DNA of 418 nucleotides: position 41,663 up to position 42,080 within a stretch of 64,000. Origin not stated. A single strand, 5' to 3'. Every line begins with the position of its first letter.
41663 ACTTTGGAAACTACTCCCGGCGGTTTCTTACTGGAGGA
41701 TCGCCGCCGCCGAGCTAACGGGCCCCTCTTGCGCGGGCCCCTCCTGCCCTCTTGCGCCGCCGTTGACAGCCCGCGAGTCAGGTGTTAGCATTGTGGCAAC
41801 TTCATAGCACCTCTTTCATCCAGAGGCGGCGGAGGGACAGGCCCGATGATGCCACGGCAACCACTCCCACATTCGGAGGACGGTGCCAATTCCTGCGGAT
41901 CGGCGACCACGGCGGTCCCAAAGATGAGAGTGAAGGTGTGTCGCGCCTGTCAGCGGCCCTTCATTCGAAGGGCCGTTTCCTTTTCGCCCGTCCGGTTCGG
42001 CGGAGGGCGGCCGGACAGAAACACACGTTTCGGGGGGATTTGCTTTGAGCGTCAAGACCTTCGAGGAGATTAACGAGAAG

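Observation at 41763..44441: SAM-I riboswitch controlling the sulfide-dependent DUF39/NIL-ferredoxin homocysteine pathway plus a third UPF0280/ApbE-like gene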

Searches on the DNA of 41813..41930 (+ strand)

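Call 21: build_rna_model(alignment_id=A1)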
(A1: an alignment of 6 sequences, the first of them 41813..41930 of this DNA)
Model R1 built from alignment A1 (6 sequences, 140 columns); structure: RNAalifold consensus.
model positions 114; base pairs 31; branch points 2; effective number of sequences 1.15; information 0.59 bits per position. Calibrated on 0.2 Mb of random sequence (short: E-values are rough).
structure used (alignment columns):
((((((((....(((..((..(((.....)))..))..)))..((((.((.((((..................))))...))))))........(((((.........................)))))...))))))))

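Call 22: search_with_rna_model(model_id=R1, sources=[window, L001, L002, L003, L004, L005, L006, L007, L008, L009, L010, L011, L012, L013, L014, L015, L016, L017, L018, L019, L020, L021, L022, L023, L024, L025, L026, L027, L028, L029, L030, L031, L032, L033, L034, L035, L036, L037, L038, L039, L040, L041, L042, L043, L044, L045, L046, L047, L048, L049, L050, L051, L052, L053, L054, L055, L056, L057, L058, L059, L060, L061, L062, L063, L064, L065, L066, L067, L068, L069, L070, L071, L072, L073, L074, L075, L076, L077, L078, L079, L080], max_evalue=0.01, make_alignment=true)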
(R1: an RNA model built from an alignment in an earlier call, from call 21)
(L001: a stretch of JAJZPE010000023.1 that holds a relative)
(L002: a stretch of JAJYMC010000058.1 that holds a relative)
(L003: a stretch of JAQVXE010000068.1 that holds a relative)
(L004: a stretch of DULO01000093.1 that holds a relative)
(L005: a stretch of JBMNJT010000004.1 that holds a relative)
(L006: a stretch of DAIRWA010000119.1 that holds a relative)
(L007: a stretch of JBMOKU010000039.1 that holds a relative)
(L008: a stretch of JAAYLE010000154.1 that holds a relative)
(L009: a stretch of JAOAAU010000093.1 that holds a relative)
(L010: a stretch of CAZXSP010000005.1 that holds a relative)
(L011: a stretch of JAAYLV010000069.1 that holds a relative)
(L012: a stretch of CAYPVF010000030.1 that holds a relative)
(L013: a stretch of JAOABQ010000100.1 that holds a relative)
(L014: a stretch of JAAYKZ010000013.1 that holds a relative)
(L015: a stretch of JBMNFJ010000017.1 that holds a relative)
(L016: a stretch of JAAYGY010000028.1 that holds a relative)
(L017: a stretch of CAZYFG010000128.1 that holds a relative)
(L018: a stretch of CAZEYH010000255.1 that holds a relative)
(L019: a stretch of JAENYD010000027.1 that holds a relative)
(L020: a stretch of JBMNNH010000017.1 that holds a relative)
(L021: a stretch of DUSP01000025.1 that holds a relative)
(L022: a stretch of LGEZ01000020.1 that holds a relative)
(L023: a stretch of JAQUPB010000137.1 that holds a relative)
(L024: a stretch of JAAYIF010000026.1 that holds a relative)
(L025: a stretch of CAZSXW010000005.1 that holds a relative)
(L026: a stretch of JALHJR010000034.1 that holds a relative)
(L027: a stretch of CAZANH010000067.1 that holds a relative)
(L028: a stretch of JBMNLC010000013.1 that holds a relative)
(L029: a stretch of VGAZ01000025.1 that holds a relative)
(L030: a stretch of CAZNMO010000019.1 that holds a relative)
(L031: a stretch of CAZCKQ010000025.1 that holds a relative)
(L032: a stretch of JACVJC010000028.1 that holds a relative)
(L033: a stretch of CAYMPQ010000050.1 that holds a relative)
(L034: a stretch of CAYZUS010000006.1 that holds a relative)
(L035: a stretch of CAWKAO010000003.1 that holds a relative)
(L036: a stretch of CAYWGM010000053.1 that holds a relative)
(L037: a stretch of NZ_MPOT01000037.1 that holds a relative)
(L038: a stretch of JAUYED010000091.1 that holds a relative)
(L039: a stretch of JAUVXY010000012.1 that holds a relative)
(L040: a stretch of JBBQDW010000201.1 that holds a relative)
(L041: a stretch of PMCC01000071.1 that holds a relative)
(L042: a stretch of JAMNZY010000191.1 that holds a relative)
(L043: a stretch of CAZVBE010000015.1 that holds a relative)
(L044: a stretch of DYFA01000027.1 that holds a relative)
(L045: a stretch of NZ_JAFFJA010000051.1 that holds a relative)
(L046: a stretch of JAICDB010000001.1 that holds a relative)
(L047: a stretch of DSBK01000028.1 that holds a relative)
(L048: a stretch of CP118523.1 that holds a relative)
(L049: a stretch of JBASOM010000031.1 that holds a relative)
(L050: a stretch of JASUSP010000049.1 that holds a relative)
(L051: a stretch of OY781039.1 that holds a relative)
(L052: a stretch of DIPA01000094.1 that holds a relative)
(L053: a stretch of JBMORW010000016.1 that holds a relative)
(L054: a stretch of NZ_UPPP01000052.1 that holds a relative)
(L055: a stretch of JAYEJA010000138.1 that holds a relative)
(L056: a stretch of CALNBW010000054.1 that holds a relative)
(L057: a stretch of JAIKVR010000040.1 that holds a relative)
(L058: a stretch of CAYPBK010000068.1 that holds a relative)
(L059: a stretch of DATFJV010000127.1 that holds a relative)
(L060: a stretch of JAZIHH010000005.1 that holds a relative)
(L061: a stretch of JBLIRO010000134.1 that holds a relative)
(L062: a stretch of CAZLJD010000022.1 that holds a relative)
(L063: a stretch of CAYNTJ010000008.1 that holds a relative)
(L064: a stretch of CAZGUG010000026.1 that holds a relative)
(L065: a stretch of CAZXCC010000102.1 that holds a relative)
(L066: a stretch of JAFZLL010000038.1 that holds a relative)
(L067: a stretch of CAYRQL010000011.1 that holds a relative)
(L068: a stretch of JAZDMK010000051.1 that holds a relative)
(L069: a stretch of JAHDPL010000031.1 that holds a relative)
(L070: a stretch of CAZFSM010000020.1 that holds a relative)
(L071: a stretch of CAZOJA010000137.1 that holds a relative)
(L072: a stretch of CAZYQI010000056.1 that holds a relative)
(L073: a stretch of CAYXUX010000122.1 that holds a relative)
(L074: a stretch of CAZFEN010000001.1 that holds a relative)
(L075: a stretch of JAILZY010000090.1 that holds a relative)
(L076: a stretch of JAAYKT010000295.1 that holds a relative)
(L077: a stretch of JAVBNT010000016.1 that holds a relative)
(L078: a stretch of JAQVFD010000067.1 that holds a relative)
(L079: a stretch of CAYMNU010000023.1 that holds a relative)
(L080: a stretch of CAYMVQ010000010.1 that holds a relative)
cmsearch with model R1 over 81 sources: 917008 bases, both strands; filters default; matches with E-value up to 0.01: 38.
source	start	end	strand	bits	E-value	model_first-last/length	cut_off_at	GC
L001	5760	5868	+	124.4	5e-29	1-114/114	no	0.62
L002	5786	5894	+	116.8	4.8e-27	1-114/114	no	0.6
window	41813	41930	+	116.2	6.8e-27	1-114/114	no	0.64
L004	359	498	+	107.8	1e-24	1-114/114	no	0.62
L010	1220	1336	+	107.8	1.1e-24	1-114/114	no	0.56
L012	633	749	+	107.8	1.1e-24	1-114/114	no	0.56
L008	5818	5923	+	98.7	2.6e-22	1-114/114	no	0.58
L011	5819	5923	+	92.9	8.3e-21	1-114/114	no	0.58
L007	5746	5848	+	90.8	2.9e-20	1-114/114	no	0.49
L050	1987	2094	+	90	4.8e-20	1-114/114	no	0.56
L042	651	762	+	89.8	5.3e-20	1-114/114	no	0.46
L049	5780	5890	+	89.8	5.3e-20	1-114/114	no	0.46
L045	2461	2571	+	88.7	1e-19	1-114/114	no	0.47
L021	190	298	+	87.5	2.1e-19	1-114/114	no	0.59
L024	4879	4985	+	86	5.3e-19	1-114/114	no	0.51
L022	4878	4984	+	85.4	7.5e-19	1-114/114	no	0.54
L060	5770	5875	+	84.3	1.5e-18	1-114/114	no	0.56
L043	6847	6959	-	81.5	7.6e-18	1-114/114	no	0.5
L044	5796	5901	+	78.9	3.6e-17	1-114/114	no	0.64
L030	5758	5870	+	78.8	3.8e-17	1-114/114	no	0.48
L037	5763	5880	+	77.8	7.1e-17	1-114/114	no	0.44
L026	2686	2803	+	77.7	7.5e-17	1-114/114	no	0.46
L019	12353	12465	-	77.2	1e-16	1-114/114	no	0.51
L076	3205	3317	+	77.1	1.1e-16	1-114/114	no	0.49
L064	6378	6488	-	76.3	1.7e-16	1-114/114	no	0.5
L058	5541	5653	+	76.2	1.8e-16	1-114/114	no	0.49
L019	5774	5891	+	76.1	1.9e-16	1-114/114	no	0.57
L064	231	351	+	75.5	2.9e-16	1-114/114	no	0.53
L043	227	348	+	74.9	4e-16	1-114/114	no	0.52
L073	135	246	+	71.9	2.4e-15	1-114/114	no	0.47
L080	5706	5817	+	70.7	5e-15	1-114/114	no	0.48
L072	129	228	+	69.5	1.1e-14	1-114/114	no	0.55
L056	5806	5915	+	67.9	2.7e-14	1-114/114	no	0.57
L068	358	473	+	48.6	2.8e-09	1-114/114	no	0.48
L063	5826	5922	+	46.8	8.4e-09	1-114/114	no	0.51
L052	938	1030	+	46.6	9.6e-09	10-106/114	no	0.58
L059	5825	5921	+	43.4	6.6e-08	1-114/114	no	0.47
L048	5775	5871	+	42.8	9.4e-08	1-114/114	no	0.47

Alignment A2: 38 matches aligned to the model, 167 columns, each read 5' to 3' on its own strand. Consensus structure (alignment columns), stored with it:
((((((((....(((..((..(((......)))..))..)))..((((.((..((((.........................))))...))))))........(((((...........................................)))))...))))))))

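Call 55: search_with_rna_model(model_id=R1, sources=[L081, L083, L089, L090, L091, L092, L095, L097, L098, L099, L102, L103, L104, L108, L109, L112, L114, L115, L118, L119, L121, L122, L123, L129, L130, L131, L132, L133, L135, L136, L138, L139, L140, L143, L144, L145, L147, L148, L149, L152, L156, L159, L160], max_evalue=0.01)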
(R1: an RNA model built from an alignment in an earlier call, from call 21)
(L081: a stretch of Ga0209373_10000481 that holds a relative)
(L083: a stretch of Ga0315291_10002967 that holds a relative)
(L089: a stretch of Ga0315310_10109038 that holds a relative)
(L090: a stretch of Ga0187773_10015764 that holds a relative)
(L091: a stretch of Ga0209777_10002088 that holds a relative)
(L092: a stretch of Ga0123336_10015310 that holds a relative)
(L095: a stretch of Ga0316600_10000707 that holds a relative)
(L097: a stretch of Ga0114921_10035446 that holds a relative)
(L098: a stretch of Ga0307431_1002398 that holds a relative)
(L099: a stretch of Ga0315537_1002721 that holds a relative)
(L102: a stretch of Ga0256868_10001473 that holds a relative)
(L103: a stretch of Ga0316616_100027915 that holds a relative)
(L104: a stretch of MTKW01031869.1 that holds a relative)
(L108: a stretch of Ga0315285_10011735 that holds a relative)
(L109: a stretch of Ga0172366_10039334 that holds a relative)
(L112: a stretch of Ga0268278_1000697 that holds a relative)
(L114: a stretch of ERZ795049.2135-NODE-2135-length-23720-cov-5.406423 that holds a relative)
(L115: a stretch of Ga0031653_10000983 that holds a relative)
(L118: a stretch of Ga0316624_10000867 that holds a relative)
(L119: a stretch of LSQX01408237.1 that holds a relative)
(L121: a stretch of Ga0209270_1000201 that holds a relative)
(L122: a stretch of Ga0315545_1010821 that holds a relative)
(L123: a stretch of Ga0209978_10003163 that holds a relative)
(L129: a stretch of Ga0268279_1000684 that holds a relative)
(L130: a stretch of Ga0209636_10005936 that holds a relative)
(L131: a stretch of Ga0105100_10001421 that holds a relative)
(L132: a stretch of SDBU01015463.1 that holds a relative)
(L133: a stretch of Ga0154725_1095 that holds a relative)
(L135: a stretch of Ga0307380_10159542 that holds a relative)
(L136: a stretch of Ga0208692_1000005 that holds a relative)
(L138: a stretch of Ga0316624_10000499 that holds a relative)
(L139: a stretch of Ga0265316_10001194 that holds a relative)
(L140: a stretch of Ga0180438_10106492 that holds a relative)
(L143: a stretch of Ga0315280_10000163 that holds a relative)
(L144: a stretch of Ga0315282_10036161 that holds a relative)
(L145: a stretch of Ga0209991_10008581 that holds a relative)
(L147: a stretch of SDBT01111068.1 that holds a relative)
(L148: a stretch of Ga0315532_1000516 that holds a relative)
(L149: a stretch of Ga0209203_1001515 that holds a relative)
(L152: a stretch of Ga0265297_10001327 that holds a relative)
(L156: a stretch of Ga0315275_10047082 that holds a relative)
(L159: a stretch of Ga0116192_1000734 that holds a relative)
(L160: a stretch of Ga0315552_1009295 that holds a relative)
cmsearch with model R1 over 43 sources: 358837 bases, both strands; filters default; matches with E-value up to 0.01: 3.
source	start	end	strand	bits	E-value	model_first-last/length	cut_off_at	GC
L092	1986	2094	+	83.7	8.1e-19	1-114/114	no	0.44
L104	1980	2093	+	82.4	1.7e-18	1-114/114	no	0.46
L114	4382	4492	+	80.2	6.6e-18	1-114/114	no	0.49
